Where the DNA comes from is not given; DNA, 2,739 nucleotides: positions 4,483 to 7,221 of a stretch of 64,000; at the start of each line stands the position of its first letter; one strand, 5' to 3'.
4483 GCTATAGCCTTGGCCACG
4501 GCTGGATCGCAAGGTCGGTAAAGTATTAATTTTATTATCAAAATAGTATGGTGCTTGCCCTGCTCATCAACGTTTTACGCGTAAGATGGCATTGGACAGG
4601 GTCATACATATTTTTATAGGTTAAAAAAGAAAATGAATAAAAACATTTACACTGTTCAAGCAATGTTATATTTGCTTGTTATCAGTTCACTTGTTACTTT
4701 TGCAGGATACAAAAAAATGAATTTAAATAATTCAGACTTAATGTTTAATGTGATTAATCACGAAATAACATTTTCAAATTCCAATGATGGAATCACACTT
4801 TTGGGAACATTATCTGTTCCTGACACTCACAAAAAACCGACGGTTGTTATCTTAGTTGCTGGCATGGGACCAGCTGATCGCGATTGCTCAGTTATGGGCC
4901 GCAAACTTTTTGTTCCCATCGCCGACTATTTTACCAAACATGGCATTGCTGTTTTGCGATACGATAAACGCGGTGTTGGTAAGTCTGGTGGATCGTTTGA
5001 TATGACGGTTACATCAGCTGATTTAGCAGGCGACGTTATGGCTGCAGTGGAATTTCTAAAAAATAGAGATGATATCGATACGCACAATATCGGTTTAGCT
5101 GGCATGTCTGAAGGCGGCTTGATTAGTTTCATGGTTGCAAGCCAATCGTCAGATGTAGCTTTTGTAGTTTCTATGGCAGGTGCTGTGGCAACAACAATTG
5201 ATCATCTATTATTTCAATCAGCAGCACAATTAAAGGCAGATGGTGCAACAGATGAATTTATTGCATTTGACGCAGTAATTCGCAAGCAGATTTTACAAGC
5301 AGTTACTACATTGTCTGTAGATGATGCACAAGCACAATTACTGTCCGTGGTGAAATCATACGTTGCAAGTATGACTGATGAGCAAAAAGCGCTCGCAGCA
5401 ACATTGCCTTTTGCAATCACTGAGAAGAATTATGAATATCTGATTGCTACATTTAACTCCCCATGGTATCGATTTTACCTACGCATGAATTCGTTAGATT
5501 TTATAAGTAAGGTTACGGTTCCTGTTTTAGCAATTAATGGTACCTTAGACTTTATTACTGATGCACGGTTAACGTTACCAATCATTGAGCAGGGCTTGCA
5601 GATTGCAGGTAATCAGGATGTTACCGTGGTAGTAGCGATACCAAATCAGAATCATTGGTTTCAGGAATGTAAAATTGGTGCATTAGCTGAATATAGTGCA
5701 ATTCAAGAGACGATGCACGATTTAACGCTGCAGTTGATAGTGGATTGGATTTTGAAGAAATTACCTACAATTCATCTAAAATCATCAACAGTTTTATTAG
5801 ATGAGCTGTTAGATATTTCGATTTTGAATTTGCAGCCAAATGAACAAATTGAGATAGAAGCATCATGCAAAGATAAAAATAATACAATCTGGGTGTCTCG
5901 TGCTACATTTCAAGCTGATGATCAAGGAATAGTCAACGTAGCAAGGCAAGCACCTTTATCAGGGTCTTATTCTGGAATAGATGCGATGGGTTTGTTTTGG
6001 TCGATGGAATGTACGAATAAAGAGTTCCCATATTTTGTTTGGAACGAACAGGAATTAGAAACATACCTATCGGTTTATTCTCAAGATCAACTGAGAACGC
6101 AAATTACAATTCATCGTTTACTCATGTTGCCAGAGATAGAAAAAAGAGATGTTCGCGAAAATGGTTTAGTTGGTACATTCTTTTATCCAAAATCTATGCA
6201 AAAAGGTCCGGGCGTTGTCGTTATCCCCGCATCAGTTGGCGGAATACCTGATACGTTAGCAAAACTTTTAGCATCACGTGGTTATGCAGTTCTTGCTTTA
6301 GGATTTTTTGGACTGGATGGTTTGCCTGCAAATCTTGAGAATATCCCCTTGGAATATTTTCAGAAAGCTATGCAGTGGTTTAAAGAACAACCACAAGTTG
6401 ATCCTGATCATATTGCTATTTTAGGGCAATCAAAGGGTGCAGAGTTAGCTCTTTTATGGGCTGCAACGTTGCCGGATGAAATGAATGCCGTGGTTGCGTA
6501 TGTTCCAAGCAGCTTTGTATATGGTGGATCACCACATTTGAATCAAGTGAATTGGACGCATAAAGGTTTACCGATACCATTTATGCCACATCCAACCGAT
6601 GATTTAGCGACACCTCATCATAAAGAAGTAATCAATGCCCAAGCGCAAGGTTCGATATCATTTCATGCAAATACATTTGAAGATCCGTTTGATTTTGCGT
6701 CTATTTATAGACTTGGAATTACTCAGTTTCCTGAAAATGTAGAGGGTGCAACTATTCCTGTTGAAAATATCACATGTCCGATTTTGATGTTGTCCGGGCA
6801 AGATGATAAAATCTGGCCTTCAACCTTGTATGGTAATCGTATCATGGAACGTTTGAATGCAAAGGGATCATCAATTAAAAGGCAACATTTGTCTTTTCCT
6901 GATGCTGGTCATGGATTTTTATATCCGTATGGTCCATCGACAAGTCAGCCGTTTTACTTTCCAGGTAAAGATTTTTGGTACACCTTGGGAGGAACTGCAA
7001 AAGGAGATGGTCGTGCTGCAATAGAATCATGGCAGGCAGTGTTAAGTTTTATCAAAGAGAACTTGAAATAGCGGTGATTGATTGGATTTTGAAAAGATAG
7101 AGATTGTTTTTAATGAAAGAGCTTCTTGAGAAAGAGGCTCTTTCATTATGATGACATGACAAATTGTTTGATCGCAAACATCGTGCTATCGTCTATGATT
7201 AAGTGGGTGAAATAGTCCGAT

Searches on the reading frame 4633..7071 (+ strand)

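Call 43: search_protein_families(library=pfam, proteins=[window:4633-7071:+], max_evalue=0.01)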
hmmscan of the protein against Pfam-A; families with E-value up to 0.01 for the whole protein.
window:4633-7071:+ (812 aa): 15 families
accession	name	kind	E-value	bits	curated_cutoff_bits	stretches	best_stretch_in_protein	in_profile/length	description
PF08840.17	BAAT_C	-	1.8e-47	162.6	20.9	2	571-811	1-208/210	BAAT / Acyl-CoA thioester hydrolase C terminal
PF04775.20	Bile_Hydr_Trans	-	1.3e-29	103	27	1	390-509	1-126/126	Acyl-CoA thioester hydrolase/BAAT N-terminal region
PF01738.24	DLH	-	6.3e-23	81.9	21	3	516-650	5-148/217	Dienelactone hydrolase family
PF00326.27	Peptidase_S9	-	4.3e-19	69.3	22.6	2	98-184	8-98/213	Prolyl oligopeptidase family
PF02129.25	Peptidase_S15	-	8.2e-19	68.8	23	2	52-306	1-233/262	X-Pro dipeptidyl-peptidase (S15 family)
PF12146.15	Hydrolase_4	-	2.2e-16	60.3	27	1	93-189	20-115/239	Serine aminopeptidase, S33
PF00561.26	Abhydrolase_1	-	1.2e-14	55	25.8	2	80-324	11-225/245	alpha/beta hydrolase fold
PF12697.13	Abhydrolase_6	-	3.4e-09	38.1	26.3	1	94-345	18-208/217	Alpha/beta hydrolase family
PF20434.5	BD-FAE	-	1.4e-07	31.7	26.8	0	71-189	15-115/215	BD-FAE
PF07859.19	Abhydrolase_3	-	1.8e-07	31.6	25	0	578-623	54-106/210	alpha/beta hydrolase fold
PF05448.18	AXE1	-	2.8e-07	30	21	1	580-625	164-208/321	Acetyl xylan esterase (AXE1)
PF02273.21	Acyl_transf_2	-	4.6e-05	23.3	20.3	1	54-189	15-140/294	Acyl transferase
PF06500.17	FrsA-like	-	5.9e-05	22.5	22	1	43-185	169-299/414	Esterase FrsA-like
PF00756.26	Esterase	-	0.0002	21.6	22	0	581-624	104-147/251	Putative esterase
PF09881.14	DUF2108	-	0.0096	16.3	29.6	0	156-189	30-63/70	Predicted membrane protein (DUF2108)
